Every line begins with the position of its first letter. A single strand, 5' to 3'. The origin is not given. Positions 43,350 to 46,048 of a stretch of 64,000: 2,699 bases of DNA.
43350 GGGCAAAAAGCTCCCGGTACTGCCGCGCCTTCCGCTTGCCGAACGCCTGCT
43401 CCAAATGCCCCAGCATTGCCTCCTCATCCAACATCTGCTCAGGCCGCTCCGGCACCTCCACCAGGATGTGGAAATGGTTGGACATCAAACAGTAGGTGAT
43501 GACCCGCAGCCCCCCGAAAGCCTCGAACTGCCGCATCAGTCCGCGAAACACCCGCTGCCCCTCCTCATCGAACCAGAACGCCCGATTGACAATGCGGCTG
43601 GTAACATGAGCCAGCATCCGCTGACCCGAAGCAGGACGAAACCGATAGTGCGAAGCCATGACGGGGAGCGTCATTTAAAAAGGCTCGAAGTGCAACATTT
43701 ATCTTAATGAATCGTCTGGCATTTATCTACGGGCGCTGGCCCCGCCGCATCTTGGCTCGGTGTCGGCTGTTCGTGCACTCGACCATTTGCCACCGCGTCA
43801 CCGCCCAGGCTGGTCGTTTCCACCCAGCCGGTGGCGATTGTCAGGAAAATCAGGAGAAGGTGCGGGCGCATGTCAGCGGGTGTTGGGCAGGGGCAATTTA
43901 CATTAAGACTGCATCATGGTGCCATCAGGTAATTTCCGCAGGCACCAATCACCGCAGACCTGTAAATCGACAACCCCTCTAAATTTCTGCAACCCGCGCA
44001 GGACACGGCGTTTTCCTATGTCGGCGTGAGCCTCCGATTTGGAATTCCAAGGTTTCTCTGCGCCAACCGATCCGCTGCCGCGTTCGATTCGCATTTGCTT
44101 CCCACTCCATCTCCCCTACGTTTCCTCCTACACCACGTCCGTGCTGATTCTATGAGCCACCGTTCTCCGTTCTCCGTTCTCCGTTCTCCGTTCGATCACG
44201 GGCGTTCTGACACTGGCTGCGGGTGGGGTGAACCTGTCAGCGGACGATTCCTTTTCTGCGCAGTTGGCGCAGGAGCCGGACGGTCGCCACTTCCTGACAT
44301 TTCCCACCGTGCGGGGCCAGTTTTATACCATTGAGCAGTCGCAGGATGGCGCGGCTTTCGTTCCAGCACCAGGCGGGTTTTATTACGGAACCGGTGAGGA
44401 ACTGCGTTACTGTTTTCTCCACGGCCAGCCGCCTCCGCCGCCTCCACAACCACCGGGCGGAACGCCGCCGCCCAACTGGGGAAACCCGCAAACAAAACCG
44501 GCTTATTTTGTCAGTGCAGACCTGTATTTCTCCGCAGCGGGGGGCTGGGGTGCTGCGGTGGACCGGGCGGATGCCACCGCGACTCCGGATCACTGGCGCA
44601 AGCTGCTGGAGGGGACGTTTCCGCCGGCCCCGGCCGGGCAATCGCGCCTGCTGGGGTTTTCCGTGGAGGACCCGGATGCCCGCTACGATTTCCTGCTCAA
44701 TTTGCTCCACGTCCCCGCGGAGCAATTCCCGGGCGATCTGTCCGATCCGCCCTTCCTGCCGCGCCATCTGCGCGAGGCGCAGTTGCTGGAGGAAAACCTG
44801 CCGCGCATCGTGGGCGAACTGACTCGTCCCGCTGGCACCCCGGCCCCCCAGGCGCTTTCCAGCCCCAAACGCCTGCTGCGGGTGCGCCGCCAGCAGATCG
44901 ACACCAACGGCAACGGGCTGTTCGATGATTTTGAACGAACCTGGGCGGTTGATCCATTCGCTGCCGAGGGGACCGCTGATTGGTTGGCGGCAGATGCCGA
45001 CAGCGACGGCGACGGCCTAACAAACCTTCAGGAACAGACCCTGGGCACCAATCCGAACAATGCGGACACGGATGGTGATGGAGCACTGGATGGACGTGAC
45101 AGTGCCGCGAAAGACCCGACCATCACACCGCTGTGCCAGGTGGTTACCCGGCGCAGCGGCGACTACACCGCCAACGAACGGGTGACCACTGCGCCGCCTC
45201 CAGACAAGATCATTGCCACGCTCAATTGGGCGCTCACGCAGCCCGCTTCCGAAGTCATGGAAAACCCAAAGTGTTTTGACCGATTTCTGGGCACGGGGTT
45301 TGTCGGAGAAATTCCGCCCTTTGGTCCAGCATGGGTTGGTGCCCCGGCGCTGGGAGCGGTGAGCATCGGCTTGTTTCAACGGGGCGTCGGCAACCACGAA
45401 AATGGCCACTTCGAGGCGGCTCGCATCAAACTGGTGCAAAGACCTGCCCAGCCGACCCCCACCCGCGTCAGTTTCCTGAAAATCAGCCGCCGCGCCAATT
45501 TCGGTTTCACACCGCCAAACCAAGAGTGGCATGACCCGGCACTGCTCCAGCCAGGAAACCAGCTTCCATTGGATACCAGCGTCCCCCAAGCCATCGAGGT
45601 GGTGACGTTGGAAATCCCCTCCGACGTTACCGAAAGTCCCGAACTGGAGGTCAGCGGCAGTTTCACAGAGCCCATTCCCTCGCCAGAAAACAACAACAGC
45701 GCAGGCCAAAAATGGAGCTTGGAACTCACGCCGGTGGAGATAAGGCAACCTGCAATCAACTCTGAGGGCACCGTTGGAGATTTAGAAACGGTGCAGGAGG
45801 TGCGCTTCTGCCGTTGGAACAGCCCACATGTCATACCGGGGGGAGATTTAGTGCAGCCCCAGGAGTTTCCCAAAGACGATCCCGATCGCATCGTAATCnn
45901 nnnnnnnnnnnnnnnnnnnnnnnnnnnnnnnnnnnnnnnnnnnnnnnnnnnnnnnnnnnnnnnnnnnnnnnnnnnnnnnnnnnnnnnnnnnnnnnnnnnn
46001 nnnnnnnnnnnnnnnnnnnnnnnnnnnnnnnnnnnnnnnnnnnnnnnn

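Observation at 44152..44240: (CGTTCTC)x4 heptanucleotide repeat uncouples the cassette's 882-aa gene from its only ATG and signal peptide: candidate slipped-strand phase switch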

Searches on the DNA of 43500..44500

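Call 70: search_rna_families(source=window, start=43500, end=44500, threshold=evalue, max_evalue=1)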
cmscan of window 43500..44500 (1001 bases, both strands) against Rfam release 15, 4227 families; matches with E-value up to 1: 0.
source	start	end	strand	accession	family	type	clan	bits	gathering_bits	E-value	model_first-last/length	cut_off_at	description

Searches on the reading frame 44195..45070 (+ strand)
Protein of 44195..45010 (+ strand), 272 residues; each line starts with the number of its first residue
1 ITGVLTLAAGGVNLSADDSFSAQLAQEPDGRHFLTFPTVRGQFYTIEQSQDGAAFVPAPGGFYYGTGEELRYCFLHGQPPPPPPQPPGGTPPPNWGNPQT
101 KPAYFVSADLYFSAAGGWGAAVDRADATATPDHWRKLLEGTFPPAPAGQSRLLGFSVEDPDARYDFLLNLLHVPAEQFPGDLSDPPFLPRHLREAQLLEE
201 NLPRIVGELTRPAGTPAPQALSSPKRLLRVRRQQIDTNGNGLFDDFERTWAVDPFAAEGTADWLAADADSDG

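Call 24: find_homologous_proteins(query=window:44195-44944:+, max_evalue=0.001)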
Query seq(250 aa): 1723 candidates shared short words with the query, none scored E <= 0.001.

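Call 26: find_related_loci(query=A1, collection=genome_contigs, flank=3000)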
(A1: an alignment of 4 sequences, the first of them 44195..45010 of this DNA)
Query A1 (272 aa) in genome_contigs; peptide patterns used: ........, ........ (x = any residue, [..] = any of these).
75 stretches matched a pattern, but none encodes a relative of the query by tblastn (E <= 1e-3).

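Call 33: find_related_loci(query=A1, collection=metagenome_contigs, flank=3000)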
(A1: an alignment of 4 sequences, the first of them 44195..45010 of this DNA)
Query A1 (272 aa) in metagenome_contigs; peptide patterns used: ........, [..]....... (x = any residue, [..] = any of these).
410 stretches matched a pattern, but none encodes a relative of the query by tblastn (E <= 1e-3).

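Call 40: search_protein_representatives(protein=window:44195-45010:+)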
Query: 272 residues. Proteins with E-value up to 0.001 (for the whole library): 34; up to 1e-10: 18; up to 1e-30: 2. The best 34 are listed.
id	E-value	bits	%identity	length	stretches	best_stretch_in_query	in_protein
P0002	1.4e-152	523.6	87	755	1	3-271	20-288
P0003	3.2e-139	479.7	87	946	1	26-271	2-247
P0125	1.1e-27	113.5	38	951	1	16-271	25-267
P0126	1.3e-25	106.8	38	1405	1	15-271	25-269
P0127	1.7e-25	106.3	34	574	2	24-218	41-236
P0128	5.3e-21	91.6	35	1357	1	19-252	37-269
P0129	9.4e-20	87.5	33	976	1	19-272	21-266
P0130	4.7e-16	75.4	36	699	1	19-272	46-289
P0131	5.9e-16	75.1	36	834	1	16-272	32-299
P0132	1.3e-15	74.0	35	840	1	19-272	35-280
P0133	1.8e-15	73.5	33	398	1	21-257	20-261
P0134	2.5e-14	69.7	33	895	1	17-271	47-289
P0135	3.4e-14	69.3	31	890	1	25-272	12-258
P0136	2.4e-13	66.5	29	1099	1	34-272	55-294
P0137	9.5e-13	64.5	39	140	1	3-100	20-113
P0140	4.0e-11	59.2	27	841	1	22-271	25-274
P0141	2.0e-10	56.9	27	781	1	35-272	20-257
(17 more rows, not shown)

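Call 43: find_encoding_contigs(protein=P0125, flank=3000, max_places=3)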
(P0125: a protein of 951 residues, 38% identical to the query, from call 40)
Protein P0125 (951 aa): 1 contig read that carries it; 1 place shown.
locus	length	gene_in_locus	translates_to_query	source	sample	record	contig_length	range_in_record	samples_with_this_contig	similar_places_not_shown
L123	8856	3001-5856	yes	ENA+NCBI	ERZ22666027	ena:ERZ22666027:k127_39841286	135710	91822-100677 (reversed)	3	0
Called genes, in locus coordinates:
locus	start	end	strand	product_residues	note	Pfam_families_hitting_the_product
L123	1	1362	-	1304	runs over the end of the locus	PF01580:FtsK_SpoIIIE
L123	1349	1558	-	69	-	-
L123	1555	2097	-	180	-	-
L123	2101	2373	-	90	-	PF06013:WXG100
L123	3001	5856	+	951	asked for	-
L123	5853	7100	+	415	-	-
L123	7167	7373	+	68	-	-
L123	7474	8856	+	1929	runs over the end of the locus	PF13428:TPR_14 (faint), PF14559:TPR_19 (faint), PF12895:ANAPC3 (faint)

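Call 44: find_encoding_contigs(protein=P0131, flank=3000, max_places=3)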
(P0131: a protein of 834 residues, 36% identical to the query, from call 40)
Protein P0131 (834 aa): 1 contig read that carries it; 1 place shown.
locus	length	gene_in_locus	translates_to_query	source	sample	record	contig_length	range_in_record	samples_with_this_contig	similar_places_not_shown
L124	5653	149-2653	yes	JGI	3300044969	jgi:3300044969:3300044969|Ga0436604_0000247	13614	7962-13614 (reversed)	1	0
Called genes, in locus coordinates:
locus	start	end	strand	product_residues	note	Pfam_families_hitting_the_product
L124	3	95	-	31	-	?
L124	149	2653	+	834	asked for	PF18884:TSP3_bac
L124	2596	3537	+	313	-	-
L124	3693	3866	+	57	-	-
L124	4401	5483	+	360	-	-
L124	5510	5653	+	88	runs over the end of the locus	-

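Call 48: find_encoding_contigs(protein=P0140, flank=2000, max_places=3)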
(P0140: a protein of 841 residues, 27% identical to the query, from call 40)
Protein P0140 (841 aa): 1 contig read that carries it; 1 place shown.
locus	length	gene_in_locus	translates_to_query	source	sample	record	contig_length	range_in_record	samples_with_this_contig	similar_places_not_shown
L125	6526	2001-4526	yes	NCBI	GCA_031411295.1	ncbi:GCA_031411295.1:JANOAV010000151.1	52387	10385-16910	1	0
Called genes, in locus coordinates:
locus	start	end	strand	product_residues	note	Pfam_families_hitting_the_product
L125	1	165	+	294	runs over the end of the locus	PF00483:NTP_transferase, PF12804:NTP_transf_3 (weak)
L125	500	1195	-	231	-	-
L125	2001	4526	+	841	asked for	-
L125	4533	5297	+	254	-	-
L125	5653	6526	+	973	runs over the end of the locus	PF00501:AMP-binding, PF13193:AMP-binding_C, PF00550:PP-binding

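Call 49: find_encoding_contigs(protein=P0141, flank=2000, max_places=3)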
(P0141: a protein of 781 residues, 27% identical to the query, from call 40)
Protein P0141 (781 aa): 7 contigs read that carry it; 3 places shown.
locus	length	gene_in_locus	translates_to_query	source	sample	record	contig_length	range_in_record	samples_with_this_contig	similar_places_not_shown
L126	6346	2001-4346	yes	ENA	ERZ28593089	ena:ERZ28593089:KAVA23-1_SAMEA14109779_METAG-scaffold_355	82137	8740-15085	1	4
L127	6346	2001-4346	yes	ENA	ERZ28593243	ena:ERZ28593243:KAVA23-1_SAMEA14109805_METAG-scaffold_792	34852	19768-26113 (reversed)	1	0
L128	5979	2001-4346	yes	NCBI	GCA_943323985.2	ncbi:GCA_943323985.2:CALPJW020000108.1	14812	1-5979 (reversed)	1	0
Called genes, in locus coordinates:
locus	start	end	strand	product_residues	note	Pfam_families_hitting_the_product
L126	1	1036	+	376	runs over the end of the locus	PF01018:GTP1_OBG, PF01926:MMR_HSR1, PF02421:FeoB_N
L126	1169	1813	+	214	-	PF00588:SpoU_methylase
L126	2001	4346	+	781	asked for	-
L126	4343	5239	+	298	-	-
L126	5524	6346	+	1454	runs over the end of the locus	PF18884:TSP3_bac (weak)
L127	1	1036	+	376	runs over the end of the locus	PF01018:GTP1_OBG, PF01926:MMR_HSR1, PF02421:FeoB_N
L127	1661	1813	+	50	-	PF00588:SpoU_methylase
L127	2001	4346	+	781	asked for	-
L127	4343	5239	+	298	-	-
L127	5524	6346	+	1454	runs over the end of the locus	PF18884:TSP3_bac (weak)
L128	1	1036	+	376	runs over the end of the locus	PF01018:GTP1_OBG, PF01926:MMR_HSR1, PF02421:FeoB_N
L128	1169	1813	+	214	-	PF00588:SpoU_methylase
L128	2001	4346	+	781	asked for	-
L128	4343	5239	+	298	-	-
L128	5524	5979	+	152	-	?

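Call 59: search_protein_families(library=pfam, proteins=[window:44228-45010:+], max_evalue=1)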
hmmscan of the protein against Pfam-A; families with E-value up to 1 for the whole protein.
window:44228-45010:+ (261 aa): 0 families

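Call 76: predict_structure(alignment_id=A4)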
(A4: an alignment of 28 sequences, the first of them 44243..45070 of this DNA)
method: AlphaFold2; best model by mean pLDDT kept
length: 276 residues; sequences in the alignment: 28
mean_pLDDT: 87.7   pTM: 0.85
mean pLDDT of the five models: 87.7, 86.8, 85.6, 85.1, 84.2
residues with pLDDT >= 90: 169; 70-90: 79; 50-70: 23; < 50: 5
segments of 3 or more residues with pLDDT < 50: 78-82
pLDDT, mean of each block of 10 residues (from residue 1): 80 86 96 93 94 90 70 61 73 91 84 73 91 92 88 94 80 93 95 91 81 95 96 94 92 96 96 86
secondary structure, 60 per line:
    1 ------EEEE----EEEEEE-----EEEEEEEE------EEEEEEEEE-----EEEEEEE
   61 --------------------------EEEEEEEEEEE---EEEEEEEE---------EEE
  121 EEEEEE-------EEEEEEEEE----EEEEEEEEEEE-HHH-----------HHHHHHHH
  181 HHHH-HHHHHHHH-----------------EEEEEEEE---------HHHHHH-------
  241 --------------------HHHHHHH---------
elements in order: E7-10 E15-20 E26-33 E40-48 E54-60 E87-97 E101-108 E118-126 E134-142 E147-157 H173-184 H186-193 E211-218 H228-233 H261-267

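Call 80: fold_search(model_id=the predicted structure, library=pdb)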
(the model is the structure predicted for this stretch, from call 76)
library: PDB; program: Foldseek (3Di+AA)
matches with E <= 10: 621; with E <= 0.001: 0
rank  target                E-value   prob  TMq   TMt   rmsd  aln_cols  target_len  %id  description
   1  3a6t_A                1.9e-02  0.90  0.18  0.33   9.1        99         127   11  Crystal structure of MutT-8-OXO-DGMP complex (released 2009-10-27)
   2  4ypr_B                1.9e-02  0.85  0.19  0.16   8.2       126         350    9  Crystal Structure of D144N MutY bound to its anti-substrate (released 2015-05-27)
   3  8dwe_D                1.9e-02  0.72  0.18  0.15   9.4       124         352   14  Adenine glycosylase MutY variant E43Q in complex with DNA containing d(8-oxo-G) paired with substrate purine (released 2023-08-09)
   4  3eeu_A                1.9e-02  0.60  0.17  0.29   9.7       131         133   10  Structure of the RNA pyrophosphohydrolase BdRppH in complex with Holmium (released 2009-03-24)
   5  2n80_MODEL_1_B        2.1e-02  0.10  0.11  0.14  19.1       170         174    9  p75NTR DD:RhoGDI (released 2015-12-23)
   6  7ef8_A                2.2e-02  0.85  0.19  0.14   8.9       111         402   12  Crystal structure of mouse MUTYH in complex with DNA containing AP site analogue:8-oxoG (Form I) (released 2021-06-23)
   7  1ft3_B                2.2e-02  0.18  0.11  0.19  18.5       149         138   10  CRYSTAL STRUCTURE OF TRUNCATED RHOGDI K141A MUTANT (released 2001-05-02)
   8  9flu_A                2.4e-02  0.23  0.15  0.13  19.3       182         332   10  CryoEM structure of the fragment-1 (3402-3733) in the grappling hook protein A (GhpA) in the bacterium Aureispira sp.  (released 2024-10-16)
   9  1ft0_B                2.8e-02  0.18  0.11  0.19  18.4       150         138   10  CRYSTAL STRUCTURE OF TRUNCATED HUMAN RHOGDI K113A MUTANT (released 2001-05-02)
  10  3ees_A                3.2e-02  0.47  0.18  0.30   9.5       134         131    9  Structure of the RNA pyrophosphohydrolase BdRppH (released 2009-03-24)
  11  3i7u_A                3.4e-02  0.20  0.13  0.22  11.7       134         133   13  Crystal structure of AP4A hydrolase (aq_158) from Aquifex aeolicus VF5 (released 2009-07-21)
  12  9bs2_A                4.1e-02  0.60  0.18  0.15   9.5       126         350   13  Glycosylase MutY variant R149Q in complex with DNA containing d(8-oxo-G) paired with a product analog (THF) to 1.51 A  (released 2024-10-30)
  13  1vrl_A                4.6e-02  0.57  0.18  0.15   9.1       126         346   13  MutY adenine glycosylase in complex with DNA and soaked adenine free base (released 2005-03-22)
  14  8zb3_D                4.8e-02  0.30  0.16  0.15  11.4       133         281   16  Crystal structure of NudC from Mycobacterium abscessus (released 2024-12-11)
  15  7q93_D                5.1e-02  0.35  0.14  0.14   9.3        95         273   14  Crystal Structure of Agrobacterium tumefaciens NADQ, NAD complex. (released 2022-11-23)
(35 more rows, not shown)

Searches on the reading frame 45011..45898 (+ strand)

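Call 59: search_protein_families(library=pfam, proteins=[window:45011-45898:+], max_evalue=1)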
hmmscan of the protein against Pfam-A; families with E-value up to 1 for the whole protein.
window:45011-45898:+ (296 aa): 1 family
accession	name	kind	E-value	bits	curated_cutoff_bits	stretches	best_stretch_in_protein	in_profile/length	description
PF18884.5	TSP3_bac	-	0.0009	19.5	25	1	1-18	5-22/22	Bacterial TSP3 repeat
